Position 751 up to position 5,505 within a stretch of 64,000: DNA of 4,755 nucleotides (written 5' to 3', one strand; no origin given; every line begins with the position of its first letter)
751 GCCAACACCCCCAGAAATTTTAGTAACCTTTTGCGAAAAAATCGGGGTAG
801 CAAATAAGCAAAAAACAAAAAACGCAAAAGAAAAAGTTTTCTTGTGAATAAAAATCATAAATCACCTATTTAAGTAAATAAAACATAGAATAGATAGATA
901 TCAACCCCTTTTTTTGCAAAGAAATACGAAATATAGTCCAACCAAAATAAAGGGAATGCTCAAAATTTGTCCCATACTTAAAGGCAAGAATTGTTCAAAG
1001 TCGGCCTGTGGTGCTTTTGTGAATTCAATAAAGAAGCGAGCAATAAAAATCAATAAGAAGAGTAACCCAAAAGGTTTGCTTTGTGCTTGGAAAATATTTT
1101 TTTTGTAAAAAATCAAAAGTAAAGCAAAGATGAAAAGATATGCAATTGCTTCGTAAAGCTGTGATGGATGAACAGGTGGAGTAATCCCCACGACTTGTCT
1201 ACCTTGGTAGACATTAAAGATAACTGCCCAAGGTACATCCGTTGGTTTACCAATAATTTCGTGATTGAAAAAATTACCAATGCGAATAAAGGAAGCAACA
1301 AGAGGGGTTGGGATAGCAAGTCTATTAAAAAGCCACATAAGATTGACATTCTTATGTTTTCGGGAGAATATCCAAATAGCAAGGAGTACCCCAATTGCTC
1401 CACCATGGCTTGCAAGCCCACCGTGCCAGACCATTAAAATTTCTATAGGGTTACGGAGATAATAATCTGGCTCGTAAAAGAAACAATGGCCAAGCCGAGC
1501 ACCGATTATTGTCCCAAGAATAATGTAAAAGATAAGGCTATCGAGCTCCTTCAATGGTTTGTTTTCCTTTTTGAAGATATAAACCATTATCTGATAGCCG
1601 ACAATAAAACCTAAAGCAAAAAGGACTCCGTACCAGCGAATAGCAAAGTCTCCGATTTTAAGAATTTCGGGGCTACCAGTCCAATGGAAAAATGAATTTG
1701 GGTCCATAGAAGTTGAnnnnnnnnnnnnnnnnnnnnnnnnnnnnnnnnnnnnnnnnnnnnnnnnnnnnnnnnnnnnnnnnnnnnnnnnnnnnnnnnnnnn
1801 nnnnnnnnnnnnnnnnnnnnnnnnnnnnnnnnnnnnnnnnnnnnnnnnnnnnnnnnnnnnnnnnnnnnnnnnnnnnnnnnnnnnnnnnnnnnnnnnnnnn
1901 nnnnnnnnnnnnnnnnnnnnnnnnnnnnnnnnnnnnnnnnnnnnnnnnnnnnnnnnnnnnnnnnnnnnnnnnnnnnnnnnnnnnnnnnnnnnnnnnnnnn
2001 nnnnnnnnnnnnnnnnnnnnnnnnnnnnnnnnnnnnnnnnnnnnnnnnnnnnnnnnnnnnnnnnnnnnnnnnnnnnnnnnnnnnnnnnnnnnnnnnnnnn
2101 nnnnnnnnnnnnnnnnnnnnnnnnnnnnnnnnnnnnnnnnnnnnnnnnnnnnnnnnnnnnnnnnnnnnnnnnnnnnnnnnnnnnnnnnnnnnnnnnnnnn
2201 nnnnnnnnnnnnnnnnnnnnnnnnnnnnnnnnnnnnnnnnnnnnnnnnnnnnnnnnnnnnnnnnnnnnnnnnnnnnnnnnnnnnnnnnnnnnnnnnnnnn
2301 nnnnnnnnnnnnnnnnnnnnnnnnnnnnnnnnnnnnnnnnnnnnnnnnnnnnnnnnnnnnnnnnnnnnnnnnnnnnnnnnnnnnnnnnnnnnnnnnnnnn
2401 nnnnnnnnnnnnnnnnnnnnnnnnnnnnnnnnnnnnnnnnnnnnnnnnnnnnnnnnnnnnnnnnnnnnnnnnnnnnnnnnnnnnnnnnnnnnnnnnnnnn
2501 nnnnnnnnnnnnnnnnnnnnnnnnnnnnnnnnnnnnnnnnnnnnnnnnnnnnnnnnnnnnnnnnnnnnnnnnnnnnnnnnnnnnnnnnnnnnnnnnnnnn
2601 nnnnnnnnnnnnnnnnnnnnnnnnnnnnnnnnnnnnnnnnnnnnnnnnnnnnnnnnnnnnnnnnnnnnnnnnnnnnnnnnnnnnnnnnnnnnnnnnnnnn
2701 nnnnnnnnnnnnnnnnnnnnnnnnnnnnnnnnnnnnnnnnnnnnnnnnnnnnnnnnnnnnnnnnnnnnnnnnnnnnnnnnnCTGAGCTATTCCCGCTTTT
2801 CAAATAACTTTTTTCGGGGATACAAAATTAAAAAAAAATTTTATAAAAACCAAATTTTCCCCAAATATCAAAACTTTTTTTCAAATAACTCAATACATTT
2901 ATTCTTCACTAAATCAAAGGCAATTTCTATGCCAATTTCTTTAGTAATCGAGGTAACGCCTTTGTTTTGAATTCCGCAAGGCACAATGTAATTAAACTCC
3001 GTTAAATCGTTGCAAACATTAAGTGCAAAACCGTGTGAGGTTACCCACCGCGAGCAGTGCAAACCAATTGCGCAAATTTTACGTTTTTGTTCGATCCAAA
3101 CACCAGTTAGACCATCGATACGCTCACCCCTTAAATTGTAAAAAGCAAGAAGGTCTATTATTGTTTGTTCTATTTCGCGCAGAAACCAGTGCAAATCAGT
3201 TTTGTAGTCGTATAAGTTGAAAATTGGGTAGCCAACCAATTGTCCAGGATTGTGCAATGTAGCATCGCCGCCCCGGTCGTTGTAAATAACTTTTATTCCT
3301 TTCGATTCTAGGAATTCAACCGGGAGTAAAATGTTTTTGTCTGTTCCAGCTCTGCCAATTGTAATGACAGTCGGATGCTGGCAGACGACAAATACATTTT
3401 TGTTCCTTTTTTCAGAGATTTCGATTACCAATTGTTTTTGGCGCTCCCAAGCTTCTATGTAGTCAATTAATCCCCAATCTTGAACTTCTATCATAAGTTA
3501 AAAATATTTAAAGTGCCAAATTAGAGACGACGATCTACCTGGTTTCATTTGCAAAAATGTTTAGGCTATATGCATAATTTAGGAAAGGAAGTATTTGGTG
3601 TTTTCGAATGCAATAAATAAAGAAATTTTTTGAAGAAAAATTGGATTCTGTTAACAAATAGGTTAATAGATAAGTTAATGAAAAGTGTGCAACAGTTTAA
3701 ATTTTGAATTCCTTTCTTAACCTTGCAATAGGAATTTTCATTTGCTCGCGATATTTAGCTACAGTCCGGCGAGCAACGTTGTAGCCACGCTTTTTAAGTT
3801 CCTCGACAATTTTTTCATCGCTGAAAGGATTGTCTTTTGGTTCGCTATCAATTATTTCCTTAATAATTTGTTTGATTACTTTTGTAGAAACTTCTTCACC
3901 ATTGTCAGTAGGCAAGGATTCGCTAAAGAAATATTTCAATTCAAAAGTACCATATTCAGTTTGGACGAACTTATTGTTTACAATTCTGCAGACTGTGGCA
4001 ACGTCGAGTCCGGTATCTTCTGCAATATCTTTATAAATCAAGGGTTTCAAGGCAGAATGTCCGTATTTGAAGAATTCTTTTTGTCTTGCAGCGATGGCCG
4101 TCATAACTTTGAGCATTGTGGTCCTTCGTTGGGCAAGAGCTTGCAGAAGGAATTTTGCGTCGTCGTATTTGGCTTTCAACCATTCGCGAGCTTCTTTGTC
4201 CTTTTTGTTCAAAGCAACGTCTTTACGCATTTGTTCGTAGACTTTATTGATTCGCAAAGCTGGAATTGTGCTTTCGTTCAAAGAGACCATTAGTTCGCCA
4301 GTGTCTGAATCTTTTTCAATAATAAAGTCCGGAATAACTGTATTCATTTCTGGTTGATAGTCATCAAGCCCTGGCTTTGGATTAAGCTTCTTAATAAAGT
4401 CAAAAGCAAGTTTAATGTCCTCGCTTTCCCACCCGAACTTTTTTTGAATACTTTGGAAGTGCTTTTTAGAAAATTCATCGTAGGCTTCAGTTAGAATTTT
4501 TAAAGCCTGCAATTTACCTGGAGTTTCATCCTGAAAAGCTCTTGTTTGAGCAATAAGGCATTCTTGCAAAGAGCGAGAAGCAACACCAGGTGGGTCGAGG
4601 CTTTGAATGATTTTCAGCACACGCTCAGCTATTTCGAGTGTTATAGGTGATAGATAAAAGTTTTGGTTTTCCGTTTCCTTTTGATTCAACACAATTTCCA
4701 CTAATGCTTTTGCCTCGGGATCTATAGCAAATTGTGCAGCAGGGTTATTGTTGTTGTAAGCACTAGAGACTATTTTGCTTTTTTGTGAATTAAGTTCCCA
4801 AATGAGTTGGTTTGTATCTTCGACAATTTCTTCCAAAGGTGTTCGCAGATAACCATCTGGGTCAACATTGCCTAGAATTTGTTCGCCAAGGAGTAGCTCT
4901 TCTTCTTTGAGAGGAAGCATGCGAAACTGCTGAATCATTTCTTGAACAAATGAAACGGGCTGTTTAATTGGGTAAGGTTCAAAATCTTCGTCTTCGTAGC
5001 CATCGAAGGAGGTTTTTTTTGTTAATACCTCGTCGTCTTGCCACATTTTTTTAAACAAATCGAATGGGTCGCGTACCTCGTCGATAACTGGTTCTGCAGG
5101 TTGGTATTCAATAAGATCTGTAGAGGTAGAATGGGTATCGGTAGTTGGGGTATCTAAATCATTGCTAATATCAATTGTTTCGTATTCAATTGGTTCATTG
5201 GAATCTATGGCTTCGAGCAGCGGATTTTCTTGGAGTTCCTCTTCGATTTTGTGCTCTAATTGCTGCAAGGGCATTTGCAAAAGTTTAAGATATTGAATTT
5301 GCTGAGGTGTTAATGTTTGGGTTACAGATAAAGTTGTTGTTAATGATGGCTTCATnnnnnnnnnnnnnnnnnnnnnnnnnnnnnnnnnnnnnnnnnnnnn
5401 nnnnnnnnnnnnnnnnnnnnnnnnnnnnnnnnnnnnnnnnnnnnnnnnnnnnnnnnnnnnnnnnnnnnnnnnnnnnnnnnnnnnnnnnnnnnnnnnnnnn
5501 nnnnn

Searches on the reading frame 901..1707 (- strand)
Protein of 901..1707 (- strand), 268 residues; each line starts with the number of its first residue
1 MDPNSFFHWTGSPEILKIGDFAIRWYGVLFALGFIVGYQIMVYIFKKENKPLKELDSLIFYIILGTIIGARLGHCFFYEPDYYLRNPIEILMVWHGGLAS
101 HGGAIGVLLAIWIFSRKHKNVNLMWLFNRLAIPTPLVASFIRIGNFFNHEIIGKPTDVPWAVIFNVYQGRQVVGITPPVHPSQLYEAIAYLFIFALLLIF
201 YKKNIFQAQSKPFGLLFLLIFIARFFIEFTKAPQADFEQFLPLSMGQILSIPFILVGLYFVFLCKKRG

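Call 95: search_protein_families(library=pfam, proteins=[window:901-1707:-], max_evalue=0.000001)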
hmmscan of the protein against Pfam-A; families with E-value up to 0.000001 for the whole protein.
window:901-1707:- (268 aa): 1 family
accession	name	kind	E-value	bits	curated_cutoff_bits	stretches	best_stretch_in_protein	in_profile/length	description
PF01790.23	LGT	-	8.5e-72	241.8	24.9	1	13-262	1-239/240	Prolipoprotein diacylglyceryl transferase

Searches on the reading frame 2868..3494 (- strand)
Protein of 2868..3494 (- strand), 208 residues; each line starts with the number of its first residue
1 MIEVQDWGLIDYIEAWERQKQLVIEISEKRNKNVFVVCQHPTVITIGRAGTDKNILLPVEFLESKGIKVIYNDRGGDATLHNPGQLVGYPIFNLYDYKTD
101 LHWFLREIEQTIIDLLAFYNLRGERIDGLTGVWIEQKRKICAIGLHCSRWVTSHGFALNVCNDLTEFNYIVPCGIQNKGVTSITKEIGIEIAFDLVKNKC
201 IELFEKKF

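Call 95: search_protein_families(library=pfam, proteins=[window:2868-3494:-], max_evalue=0.000001)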
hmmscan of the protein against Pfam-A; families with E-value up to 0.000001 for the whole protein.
window:2868-3494:- (208 aa): 1 family
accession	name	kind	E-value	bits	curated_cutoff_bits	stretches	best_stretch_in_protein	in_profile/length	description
PF21948.1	LplA-B_cat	-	3.6e-44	151.5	27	1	11-204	1-199/200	Lipoyl protein ligase A/B catalytic domain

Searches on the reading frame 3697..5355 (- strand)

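Call 95: search_protein_families(library=pfam, proteins=[window:3697-5355:-], max_evalue=0.000001)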
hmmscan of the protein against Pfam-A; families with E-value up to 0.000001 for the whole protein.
window:3697-5355:- (552 aa): 3 families
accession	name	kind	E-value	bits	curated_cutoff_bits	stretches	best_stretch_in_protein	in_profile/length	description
PF04552.19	Sigma54_DBD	-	1.6e-54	184.4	22.8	1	391-548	2-159/160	Sigma-54, DNA binding domain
PF04963.19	Sigma54_CBD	-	4.4e-46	157.4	22.9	2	238-373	59-185/185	Sigma-54 factor, core binding domain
PF00309.25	Sigma54_AID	-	5.8e-13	48.9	23.8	1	4-48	1-45/46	Sigma-54 factor, Activator interacting domain (AID)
